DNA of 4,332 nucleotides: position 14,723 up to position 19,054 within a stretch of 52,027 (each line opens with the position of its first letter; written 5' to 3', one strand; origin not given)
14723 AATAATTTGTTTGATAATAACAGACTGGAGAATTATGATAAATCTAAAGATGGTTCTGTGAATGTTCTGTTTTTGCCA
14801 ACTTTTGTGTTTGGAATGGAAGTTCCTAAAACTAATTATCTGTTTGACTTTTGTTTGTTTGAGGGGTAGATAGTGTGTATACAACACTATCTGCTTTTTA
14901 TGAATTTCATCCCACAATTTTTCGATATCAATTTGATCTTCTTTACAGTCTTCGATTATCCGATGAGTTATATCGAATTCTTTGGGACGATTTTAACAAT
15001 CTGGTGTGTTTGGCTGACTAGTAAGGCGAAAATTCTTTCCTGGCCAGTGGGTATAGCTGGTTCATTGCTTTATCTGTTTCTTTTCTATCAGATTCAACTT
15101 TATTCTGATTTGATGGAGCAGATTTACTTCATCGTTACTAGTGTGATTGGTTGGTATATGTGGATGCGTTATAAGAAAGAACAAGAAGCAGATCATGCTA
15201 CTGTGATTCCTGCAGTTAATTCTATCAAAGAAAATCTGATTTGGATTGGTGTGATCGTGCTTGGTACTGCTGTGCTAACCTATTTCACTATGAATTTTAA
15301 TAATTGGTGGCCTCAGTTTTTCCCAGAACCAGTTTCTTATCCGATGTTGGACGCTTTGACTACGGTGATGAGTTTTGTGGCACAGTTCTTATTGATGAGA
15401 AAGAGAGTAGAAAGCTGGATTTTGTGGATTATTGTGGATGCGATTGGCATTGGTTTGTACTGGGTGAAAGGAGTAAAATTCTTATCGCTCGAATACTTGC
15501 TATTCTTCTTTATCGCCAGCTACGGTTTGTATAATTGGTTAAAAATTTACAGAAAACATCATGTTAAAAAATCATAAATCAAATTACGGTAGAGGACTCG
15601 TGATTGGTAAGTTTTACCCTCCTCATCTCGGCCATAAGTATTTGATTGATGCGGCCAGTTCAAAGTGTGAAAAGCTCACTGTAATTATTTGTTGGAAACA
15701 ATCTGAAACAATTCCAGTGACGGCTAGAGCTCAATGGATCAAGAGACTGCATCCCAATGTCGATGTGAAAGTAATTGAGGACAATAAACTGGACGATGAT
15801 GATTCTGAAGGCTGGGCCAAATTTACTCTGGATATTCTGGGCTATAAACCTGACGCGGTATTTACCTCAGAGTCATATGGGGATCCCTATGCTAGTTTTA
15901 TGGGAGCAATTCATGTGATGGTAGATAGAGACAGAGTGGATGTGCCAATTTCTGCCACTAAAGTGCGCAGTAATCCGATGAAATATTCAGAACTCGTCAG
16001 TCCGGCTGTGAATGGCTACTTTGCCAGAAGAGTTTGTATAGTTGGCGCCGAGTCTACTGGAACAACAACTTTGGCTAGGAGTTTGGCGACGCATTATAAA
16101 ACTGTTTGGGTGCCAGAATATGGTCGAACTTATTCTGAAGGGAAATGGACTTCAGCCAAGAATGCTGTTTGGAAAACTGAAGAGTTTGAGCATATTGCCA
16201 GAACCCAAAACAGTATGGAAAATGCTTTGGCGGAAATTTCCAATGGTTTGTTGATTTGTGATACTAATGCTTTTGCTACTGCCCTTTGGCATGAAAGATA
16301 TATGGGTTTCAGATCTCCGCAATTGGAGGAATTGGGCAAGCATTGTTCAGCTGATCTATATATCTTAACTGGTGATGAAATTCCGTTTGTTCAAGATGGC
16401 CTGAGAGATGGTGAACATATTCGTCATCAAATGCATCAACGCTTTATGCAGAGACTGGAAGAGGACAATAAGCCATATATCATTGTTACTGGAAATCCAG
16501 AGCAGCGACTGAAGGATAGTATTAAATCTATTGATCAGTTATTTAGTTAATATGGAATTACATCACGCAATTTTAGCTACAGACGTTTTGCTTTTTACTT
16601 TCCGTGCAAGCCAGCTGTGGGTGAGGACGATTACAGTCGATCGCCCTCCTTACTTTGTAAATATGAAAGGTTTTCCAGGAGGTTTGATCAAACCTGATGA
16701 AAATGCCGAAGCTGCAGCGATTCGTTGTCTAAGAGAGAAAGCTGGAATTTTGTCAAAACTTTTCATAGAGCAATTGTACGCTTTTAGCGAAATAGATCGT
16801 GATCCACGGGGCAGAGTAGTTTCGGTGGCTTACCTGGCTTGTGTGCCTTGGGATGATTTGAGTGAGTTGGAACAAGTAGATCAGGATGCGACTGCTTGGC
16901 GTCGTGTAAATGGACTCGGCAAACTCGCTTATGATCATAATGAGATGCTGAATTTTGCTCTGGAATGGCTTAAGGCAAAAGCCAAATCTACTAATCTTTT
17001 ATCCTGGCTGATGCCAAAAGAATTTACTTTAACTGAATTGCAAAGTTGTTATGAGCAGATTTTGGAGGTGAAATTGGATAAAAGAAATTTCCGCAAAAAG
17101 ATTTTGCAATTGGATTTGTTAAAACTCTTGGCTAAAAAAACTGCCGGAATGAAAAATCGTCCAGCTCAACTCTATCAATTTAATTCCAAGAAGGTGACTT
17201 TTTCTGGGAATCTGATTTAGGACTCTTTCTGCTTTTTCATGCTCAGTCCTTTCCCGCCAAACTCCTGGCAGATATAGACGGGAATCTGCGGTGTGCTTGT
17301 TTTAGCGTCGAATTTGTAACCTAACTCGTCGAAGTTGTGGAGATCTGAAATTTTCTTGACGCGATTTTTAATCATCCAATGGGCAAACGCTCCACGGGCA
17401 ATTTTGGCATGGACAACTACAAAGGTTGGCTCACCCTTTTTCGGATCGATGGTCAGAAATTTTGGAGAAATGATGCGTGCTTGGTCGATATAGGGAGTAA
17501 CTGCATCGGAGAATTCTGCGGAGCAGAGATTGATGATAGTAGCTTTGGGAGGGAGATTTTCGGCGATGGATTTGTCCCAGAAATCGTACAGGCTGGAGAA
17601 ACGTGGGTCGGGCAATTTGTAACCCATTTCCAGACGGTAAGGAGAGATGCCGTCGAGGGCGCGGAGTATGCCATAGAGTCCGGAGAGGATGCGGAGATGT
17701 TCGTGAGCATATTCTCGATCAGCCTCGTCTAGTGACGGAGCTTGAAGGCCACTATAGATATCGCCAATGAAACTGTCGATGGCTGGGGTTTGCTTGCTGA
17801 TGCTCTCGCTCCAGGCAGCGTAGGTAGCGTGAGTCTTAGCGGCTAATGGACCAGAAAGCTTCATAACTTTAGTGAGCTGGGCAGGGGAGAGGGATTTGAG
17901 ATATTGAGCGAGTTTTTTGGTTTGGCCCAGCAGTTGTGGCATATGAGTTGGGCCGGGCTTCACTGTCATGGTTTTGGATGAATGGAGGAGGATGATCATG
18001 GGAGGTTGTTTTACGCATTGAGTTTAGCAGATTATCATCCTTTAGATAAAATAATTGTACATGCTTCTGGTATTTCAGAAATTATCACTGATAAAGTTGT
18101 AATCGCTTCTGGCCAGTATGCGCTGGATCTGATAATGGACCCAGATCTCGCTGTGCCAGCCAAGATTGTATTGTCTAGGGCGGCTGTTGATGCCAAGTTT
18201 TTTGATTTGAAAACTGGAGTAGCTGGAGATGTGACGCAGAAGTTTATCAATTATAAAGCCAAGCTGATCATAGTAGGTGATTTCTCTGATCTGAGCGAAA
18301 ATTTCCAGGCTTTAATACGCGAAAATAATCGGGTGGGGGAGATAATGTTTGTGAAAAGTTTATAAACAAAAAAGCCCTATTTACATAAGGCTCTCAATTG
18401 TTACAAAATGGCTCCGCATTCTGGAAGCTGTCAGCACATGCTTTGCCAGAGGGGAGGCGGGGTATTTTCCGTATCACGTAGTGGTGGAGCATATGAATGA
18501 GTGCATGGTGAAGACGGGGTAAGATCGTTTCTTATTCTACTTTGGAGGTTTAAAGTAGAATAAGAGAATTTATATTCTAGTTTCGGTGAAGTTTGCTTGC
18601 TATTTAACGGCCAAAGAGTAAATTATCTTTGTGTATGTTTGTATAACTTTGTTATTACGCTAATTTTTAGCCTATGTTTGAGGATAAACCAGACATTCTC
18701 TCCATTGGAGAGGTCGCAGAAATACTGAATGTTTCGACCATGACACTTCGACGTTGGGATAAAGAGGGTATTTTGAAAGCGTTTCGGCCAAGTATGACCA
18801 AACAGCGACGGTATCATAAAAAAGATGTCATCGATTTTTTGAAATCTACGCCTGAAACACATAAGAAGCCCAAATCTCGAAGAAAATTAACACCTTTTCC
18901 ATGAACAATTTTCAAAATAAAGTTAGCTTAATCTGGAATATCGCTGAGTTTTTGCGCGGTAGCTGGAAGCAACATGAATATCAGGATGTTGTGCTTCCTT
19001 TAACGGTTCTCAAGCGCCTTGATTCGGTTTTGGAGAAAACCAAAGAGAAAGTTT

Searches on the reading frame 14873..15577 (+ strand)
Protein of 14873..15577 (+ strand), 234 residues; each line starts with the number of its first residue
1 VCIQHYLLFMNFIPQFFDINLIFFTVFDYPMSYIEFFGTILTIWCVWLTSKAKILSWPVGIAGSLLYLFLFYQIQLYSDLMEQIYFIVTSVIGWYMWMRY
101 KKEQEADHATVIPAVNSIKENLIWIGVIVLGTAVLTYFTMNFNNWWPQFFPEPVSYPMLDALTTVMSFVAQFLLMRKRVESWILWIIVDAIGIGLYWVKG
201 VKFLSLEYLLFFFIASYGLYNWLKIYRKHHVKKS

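Call 40: search_protein_families(library=pfam, proteins=[window:14873-15577:+])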
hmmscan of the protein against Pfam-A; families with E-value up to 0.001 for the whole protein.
window:14873-15577:+ (234 aa): 1 family
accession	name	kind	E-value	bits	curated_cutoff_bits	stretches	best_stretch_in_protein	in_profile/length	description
PF04973.17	NMN_transporter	-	1.2e-49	169.1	27.3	1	32-224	1-175/175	Nicotinamide mononucleotide transporter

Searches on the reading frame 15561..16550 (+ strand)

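Call 40: search_protein_families(library=pfam, proteins=[window:15561-16550:+])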
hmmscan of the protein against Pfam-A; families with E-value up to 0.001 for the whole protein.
window:15561-16550:+ (329 aa): 3 families
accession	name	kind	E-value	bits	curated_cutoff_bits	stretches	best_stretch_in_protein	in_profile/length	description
PF13521.12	AAA_28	-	4e-33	115.4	27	1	157-316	1-164/164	AAA domain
PF08218.17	Citrate_ly_lig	-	2.7e-05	24.4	20.9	1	20-62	10-52/182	Citrate lyase ligase C-terminal domain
PF01467.32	CTP_transf_like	-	0.00026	21.6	21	1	14-83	2-74/133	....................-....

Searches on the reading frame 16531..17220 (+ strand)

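Call 40: search_protein_families(library=pfam, proteins=[window:16531-17220:+])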
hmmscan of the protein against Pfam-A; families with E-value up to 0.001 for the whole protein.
window:16531-17220:+ (229 aa): 4 families
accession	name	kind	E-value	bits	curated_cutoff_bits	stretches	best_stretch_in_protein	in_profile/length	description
PF21906.2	NrtR_WHD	-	1.4e-23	83.3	27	1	160-217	4-61/61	NrtR DNA-binding winged helix domain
PF19368.5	AraR_C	-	2.8e-09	37.6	23.8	1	161-221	9-70/82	AraR C-terminal winged HTH domain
PF00293.34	NUDIX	-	6.7e-09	36.3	21.1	1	20-129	9-118/134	NUDIX domain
PF22327.2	Nudt16-like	-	0.0004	20.8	27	1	47-123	36-113/161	U8 snoRNA-decapping enzyme-like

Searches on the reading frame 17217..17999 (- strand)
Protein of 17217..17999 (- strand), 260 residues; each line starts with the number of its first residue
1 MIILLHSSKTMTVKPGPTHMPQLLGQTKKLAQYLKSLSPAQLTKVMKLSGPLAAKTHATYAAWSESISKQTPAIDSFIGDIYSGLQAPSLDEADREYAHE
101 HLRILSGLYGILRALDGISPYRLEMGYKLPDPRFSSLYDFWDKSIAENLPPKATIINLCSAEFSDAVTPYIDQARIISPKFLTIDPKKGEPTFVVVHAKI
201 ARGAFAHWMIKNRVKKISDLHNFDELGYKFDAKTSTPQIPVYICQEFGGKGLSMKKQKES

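Call 40: search_protein_families(library=pfam, proteins=[window:17217-17999:-])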
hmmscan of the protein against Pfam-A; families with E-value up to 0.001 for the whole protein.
window:17217-17999:- (260 aa): 1 family
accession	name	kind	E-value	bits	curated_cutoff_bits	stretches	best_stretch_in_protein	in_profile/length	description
PF03883.20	H2O2_YaaD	-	3.8e-68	230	29.6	1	1-233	1-235/236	Peroxide stress protein YaaA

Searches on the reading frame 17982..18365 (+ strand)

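Call 40: search_protein_families(library=pfam, proteins=[window:17982-18365:+])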
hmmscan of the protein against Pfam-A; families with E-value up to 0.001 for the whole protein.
window:17982-18365:+ (127 aa): 1 family
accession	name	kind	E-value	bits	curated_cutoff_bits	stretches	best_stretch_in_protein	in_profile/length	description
PF13788.11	DUF4180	-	7.3e-25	87.5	25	1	31-126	6-104/112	Domain of unknown function (DUF4180)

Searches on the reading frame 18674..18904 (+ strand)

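Call 53: search_protein_families(library=pfam, proteins=[window:18674-18904:+], max_evalue=0.01)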
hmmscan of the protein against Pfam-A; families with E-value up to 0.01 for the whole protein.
window:18674-18904:+ (76 aa): 5 families
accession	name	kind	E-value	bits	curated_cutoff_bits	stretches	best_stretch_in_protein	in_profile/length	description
PF12728.13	HTH_17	-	7.7e-11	42.5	27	1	9-58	2-49/51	Helix-turn-helix domain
PF00376.29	MerR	-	2.6e-10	40.4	28.2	1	10-47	1-38/38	MerR family regulatory protein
PF13411.12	MerR_1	-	5.4e-09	36.5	21.6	1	10-52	2-43/69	MerR HTH family regulatory protein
PF08220.18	HTH_DeoR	-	0.0013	18.9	21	1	7-27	13-33/57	DeoR-like helix-turn-helix domain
PF13384.12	HTH_23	-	0.0085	16.3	24.6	0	9-28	18-37/50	Homeodomain-like domain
